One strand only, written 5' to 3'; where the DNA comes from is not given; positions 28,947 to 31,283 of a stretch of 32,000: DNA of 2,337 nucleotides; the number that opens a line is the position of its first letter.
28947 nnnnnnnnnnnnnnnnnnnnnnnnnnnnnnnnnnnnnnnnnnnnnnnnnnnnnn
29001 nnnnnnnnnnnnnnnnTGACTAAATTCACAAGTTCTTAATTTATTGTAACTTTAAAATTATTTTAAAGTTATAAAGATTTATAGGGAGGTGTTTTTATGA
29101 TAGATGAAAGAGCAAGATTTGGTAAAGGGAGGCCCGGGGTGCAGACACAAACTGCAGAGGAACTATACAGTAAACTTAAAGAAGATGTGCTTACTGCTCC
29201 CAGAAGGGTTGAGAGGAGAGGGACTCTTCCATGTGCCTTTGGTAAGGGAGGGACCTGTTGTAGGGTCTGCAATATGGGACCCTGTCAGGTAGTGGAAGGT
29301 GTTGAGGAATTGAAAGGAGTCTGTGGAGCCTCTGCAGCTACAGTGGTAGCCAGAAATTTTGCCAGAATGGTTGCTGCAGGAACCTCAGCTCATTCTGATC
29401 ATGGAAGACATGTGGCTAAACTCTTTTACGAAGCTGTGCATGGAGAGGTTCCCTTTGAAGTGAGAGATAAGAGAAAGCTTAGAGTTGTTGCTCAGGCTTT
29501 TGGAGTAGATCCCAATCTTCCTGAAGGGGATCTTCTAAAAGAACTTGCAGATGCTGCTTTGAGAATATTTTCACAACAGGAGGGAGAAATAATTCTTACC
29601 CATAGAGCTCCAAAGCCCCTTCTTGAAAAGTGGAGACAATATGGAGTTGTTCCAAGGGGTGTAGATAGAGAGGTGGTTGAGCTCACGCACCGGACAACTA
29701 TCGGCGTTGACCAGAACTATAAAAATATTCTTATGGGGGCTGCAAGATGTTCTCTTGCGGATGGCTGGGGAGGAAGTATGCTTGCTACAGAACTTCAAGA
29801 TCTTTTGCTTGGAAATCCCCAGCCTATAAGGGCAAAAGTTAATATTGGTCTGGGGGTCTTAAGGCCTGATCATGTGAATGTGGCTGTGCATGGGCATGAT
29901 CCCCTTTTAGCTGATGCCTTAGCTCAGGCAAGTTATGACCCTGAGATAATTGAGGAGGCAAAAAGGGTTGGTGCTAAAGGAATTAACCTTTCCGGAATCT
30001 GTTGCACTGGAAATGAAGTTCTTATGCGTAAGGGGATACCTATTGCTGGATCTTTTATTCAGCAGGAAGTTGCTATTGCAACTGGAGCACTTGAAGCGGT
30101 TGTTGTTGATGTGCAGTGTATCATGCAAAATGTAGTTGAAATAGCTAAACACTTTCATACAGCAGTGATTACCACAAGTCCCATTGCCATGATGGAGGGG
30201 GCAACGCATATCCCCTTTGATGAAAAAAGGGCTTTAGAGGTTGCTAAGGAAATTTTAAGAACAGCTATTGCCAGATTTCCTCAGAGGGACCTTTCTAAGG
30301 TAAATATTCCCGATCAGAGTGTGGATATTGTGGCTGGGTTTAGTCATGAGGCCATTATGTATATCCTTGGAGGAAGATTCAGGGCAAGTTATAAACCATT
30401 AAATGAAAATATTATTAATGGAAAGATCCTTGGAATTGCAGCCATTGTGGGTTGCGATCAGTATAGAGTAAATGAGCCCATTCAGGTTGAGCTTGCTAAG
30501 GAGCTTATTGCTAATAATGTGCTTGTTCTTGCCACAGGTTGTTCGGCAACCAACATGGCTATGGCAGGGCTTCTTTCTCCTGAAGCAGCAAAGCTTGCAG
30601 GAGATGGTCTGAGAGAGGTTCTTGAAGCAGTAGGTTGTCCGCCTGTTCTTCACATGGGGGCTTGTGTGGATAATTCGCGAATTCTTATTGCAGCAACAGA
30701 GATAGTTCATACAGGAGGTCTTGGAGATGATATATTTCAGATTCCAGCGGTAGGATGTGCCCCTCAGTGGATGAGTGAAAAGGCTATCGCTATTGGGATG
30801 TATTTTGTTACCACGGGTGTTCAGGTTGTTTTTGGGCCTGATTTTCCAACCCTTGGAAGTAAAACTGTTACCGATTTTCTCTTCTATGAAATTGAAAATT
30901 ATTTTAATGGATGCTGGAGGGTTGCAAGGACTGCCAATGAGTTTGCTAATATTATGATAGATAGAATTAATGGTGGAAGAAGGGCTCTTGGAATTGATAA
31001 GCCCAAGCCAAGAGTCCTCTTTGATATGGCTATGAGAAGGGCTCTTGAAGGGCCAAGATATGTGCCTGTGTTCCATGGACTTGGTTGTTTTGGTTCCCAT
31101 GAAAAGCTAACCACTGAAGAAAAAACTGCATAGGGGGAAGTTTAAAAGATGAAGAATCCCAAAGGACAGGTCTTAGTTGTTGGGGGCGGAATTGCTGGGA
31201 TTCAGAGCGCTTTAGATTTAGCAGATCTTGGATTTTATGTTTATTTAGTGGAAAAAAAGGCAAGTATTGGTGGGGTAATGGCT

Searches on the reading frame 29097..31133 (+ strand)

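Call 17: search_protein_families(library=pfam, proteins=[window:29097-31133:+], max_evalue=0.001)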
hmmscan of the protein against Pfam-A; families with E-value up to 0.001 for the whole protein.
window:29097-31133:+ (678 aa): 1 family
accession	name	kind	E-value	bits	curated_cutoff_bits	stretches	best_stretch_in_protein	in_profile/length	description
PF03063.25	Prismane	-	3.6e-155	517.9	27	1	53-610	1-509/513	Prismane/CO dehydrogenase family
